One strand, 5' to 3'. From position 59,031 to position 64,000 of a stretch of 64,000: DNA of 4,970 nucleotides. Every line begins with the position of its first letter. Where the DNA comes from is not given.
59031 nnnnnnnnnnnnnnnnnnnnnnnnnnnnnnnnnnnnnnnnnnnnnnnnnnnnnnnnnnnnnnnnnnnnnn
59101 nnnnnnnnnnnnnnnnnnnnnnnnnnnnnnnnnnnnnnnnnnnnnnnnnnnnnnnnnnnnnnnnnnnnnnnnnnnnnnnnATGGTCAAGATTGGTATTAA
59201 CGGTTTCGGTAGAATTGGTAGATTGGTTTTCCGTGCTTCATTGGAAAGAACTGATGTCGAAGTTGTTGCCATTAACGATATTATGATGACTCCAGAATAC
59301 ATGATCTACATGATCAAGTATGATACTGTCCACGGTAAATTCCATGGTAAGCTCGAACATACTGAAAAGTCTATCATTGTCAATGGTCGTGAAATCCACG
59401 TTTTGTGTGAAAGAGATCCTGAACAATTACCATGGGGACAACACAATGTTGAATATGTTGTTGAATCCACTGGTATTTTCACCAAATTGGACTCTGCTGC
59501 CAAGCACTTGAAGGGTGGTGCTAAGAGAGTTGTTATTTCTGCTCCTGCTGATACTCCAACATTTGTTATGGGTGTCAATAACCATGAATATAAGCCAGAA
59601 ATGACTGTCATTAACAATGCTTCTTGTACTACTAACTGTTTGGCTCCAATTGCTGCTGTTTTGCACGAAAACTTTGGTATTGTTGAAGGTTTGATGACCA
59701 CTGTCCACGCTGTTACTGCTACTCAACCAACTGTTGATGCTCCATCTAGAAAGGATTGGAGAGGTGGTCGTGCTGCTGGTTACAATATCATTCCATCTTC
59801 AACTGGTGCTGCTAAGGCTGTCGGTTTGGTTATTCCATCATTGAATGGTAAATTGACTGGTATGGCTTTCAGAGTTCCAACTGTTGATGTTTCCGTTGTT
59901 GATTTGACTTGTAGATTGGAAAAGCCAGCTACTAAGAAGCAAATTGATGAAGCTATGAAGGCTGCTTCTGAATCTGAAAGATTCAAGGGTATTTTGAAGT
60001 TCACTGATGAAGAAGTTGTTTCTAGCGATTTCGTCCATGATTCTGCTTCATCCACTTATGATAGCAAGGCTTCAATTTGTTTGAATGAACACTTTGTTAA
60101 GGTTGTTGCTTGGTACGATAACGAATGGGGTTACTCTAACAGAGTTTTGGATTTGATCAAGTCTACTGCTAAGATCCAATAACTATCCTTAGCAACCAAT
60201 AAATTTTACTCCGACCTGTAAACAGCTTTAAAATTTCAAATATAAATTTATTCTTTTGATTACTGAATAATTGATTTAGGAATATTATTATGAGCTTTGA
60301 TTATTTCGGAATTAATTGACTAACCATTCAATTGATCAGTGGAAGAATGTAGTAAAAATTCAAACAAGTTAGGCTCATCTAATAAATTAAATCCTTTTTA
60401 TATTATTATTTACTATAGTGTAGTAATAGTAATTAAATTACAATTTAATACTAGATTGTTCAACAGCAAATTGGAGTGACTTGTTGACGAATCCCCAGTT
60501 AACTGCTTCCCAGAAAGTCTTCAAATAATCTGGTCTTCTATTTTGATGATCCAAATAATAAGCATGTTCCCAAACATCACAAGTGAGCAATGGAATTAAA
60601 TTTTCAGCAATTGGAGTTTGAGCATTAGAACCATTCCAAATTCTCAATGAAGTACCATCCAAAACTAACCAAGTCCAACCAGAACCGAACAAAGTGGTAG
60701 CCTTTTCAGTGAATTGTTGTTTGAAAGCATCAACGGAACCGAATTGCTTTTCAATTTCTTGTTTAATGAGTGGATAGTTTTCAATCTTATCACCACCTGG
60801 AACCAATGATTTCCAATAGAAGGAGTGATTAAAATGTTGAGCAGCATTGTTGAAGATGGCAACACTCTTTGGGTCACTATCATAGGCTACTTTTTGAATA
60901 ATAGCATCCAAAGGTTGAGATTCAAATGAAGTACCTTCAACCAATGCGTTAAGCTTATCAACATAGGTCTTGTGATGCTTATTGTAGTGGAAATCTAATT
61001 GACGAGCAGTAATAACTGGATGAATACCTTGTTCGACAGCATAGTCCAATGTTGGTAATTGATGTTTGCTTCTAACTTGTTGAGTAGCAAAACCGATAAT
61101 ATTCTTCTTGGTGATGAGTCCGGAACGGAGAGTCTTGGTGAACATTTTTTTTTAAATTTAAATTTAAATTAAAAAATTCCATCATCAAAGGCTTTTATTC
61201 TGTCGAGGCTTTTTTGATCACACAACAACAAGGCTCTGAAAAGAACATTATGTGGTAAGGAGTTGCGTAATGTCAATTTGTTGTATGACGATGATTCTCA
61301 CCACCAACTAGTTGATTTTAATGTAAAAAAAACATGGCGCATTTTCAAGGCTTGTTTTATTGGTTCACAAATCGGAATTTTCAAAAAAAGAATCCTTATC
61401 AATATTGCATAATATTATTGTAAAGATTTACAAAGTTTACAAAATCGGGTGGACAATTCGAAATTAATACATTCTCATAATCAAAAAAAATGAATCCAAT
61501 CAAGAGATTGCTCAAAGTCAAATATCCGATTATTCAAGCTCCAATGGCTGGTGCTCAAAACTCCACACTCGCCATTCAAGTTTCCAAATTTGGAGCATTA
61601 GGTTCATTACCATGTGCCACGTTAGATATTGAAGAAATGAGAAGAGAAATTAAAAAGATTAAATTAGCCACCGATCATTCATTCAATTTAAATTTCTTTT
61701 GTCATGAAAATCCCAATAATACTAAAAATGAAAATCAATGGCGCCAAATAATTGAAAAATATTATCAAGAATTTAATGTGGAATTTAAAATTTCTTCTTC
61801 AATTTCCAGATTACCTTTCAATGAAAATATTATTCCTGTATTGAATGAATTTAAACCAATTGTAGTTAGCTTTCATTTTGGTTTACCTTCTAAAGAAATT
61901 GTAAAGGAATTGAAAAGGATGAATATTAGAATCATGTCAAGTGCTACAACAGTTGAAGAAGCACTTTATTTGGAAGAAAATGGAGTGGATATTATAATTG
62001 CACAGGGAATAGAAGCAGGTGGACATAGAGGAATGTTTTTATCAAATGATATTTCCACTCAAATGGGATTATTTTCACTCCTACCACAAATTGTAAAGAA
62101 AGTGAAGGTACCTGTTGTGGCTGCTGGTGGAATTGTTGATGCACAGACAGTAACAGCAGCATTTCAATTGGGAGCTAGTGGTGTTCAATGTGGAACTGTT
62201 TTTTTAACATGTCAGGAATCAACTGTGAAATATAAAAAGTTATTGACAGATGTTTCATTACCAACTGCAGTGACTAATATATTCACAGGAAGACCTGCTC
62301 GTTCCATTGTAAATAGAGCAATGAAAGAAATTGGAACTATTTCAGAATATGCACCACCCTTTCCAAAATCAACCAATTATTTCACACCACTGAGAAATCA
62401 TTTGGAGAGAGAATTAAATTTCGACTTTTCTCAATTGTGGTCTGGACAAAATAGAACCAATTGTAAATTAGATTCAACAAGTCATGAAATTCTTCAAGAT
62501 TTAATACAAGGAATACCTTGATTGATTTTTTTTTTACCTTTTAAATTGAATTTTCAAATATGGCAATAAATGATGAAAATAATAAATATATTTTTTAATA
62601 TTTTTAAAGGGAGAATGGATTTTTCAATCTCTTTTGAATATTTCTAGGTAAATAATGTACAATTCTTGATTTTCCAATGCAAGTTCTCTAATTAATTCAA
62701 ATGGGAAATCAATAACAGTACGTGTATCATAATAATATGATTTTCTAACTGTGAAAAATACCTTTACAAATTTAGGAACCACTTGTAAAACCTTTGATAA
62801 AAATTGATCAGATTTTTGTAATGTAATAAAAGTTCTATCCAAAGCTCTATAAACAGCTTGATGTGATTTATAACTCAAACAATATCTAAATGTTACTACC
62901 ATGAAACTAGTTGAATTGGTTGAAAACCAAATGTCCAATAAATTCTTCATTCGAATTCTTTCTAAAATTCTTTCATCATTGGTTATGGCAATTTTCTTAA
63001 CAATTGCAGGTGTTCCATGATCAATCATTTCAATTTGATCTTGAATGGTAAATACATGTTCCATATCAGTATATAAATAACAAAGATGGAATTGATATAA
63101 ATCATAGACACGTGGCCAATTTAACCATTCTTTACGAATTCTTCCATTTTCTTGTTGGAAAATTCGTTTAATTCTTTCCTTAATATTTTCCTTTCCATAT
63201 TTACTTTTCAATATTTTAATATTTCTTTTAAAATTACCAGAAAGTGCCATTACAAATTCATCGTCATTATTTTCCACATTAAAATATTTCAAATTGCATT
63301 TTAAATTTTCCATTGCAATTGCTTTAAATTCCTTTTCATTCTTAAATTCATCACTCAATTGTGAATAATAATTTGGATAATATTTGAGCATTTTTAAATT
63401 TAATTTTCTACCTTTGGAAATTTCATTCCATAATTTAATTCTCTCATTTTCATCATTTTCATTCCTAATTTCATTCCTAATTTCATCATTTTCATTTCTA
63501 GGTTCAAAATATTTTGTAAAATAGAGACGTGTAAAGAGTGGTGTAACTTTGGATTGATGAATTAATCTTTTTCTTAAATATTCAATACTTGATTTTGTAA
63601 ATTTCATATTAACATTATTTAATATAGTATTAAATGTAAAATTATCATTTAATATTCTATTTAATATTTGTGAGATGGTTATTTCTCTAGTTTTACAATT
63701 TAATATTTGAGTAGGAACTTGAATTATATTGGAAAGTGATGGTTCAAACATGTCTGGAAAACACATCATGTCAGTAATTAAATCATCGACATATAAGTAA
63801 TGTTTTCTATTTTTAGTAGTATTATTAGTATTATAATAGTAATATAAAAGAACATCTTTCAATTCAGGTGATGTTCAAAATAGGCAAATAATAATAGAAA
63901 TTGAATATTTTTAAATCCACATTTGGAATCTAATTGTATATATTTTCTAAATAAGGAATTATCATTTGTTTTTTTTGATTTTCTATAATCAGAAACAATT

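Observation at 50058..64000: Large inverted segmental duplication (>=4.2-kb arms, 5.6-kb unique spacer) with one breakpoint inside GAPDH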

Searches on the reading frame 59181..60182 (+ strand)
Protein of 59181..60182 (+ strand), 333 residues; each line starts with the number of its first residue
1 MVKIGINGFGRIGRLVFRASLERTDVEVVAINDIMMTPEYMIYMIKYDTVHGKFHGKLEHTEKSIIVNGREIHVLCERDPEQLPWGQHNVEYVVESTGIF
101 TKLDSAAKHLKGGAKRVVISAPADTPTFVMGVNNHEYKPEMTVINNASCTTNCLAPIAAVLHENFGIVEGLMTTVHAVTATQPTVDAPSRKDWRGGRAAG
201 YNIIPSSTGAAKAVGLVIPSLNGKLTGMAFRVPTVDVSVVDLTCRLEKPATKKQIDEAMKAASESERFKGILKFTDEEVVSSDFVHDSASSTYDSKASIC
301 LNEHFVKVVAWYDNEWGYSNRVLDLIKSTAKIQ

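Call 7: find_encoding_contigs(protein=window:59181-60182:+, flank=10000, max_places=10)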
Protein window:59181-60182:+ (333 aa): no gene with exactly this product is on record in the collection.

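Call 8: search_protein_families(library=pfam, proteins=[window:59181-60182:+], max_evalue=0.01)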
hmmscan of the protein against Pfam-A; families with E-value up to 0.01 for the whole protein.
window:59181-60182:+ (333 aa): 2 families
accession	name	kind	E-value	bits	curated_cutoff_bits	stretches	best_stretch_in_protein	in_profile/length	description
PF02800.25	Gp_dh_C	-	1.4e-67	226.6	24.4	1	154-312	1-158/158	Glyceraldehyde 3-phosphate dehydrogenase, C-terminal domain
PF00044.30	Gp_dh_N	-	5.4e-42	142.6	31.7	1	2-102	1-100/101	Glyceraldehyde 3-phosphate dehydrogenase, NAD binding domain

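Call 9: find_homologous_proteins(query=window:59181-60182:+, max_evalue=1e-50)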
Query window:59181-60182:+ (333 aa): 8000 proteins with E <= 1e-50 among 8000 candidates; the best 120 are listed.
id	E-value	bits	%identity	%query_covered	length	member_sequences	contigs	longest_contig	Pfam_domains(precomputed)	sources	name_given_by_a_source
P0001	2.5e-221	751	100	100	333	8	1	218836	PF02800.26,PF00044.31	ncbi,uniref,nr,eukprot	ncbi:glyceraldehyde-3-phosphate dehydrogenase [Naegleria gruberi]|uniref:Glyceraldehyde-3-phosphate 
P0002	3.7e-204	695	91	100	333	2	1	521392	PF02800.26,PF00044.31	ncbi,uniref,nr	ncbi:hypothetical protein C9374_007753 [Naegleria lovaniensis]|uniref:Glyceraldehyde-3-phosphate deh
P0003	6.5e-204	694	-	-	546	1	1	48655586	PF01113.27,PF02800.26,PF02826.26,PF00044.31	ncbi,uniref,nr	ncbi:Glyceraldehyde-3-phosphate dehydrogenase isoform D [Glycine soja]|uniref:glyceraldehyde-3-phosp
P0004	5.1e-190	649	85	100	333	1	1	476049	PF02800.26,PF00044.31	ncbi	ncbi:hypothetical protein ABK040_013099 [Willaertia magna]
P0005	1.2e-162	559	74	100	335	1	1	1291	PF02800.26,PF00044.31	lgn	-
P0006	9.3e-154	529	71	99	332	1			PF02800.26,PF00044.31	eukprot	eukprot:gb/GECH01003371.1/.p1 GENE.gb/GECH01003371.1/~~gb/GECH01003371.1/.p1 ORF type:complete len:3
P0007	3.3e-150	518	68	99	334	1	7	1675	PF02800.26,PF00044.31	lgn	-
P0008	5.6e-149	514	68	98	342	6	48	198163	PF02800.26,PF00044.31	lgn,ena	-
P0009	7.8e-149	513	69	98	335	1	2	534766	PF02800.26,PF00044.31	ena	-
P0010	1.0e-148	513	68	99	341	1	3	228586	PF02800.26,PF00044.31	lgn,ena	-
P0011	1.2e-148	513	-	-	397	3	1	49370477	PF02800.26,PF00044.31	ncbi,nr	ncbi:Glyceraldehyde-3-phosphate dehydrogenase [Glycine max]|nr:Glyceraldehyde-3-phosphate dehydrogen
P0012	2.0e-148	512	67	100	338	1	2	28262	PF02800.26,PF00044.31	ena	-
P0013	3.7e-148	511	68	100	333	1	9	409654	PF02800.26,PF00044.31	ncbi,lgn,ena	-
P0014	3.9e-148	511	68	100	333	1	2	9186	PF02800.26,PF00044.31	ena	-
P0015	5.2e-148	511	67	100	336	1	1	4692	PF02800.26,PF00044.31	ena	-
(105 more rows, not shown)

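Call 10: find_encoding_contigs(protein=P0001, flank=10000, max_places=10)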
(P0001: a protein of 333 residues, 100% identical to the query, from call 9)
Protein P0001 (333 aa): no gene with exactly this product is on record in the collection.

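Call 12: find_encoding_contigs(protein=P0002, flank=10000, max_places=4)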
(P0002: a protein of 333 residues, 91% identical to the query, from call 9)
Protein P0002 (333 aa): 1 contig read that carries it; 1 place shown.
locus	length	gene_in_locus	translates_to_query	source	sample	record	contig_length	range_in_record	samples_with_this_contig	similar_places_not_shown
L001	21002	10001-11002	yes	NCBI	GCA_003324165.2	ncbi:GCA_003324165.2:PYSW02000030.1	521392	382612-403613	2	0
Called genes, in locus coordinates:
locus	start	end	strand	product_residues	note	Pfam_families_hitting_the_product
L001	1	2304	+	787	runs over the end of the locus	PF24817:WD40_WDHD1_1st (weak), PF00400:WD40 (weak), PF23381:Beta-prop_IFT122_1st, PF24814:WD40_Prp19, PF24817:WD40_WDHD1_1st, PF25173:Beta-prop_WDR3_1st, PF25174:Beta-prop_THOC3, PF25175:Beta-prop_WDR5, +21 more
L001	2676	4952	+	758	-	PF02518:HATPase_c (weak), PF00204:DNA_gyraseB, PF01751:Toprim, PF16898:TOPRIM_C, PF00521:DNA_topoisoIV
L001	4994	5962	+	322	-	PF00521:DNA_topoisoIV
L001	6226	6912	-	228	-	-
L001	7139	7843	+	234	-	PF00025:Arf, PF00071:Ras, PF08477:Roc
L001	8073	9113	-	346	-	PF00274:Glycolytic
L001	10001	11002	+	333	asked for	PF00044:Gp_dh_N, PF02800:Gp_dh_C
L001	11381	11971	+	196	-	-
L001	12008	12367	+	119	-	PF00837:T4_deiodinase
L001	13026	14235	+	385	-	-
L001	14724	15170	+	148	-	-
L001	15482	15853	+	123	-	-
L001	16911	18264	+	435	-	-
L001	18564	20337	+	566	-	-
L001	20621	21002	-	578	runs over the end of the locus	-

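Call 13: find_encoding_contigs(protein=P0004, flank=10000, max_places=4)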
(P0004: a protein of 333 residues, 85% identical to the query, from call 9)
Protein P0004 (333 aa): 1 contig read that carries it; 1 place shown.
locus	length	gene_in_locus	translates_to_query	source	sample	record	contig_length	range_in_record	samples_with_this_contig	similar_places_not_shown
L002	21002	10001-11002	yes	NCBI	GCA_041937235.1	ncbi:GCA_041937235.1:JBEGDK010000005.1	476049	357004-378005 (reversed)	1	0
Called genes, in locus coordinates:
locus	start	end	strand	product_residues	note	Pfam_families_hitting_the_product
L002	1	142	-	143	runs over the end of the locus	PF01704:UDPGP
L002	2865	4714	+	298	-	PF01436:NHL (faint)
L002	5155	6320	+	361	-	-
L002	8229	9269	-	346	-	PF00274:Glycolytic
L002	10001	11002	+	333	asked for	PF00044:Gp_dh_N, PF02800:Gp_dh_C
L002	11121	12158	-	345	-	PF04909:Amidohydro_2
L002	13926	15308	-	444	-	PF25390:WD40_RLD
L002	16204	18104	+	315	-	PF01436:NHL (faint)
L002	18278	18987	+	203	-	-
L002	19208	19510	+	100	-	-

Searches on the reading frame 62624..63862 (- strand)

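Call 8: search_protein_families(library=pfam, proteins=[window:62624-63862:-], max_evalue=0.01)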
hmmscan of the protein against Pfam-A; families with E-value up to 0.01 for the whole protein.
window:62624-63862:- (412 aa): 1 family
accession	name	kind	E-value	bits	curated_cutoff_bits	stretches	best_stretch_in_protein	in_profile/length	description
PF13475.11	DUF4116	-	0.00032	20.6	24.9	1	154-195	4-45/49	Domain of unknown function (DUF4116)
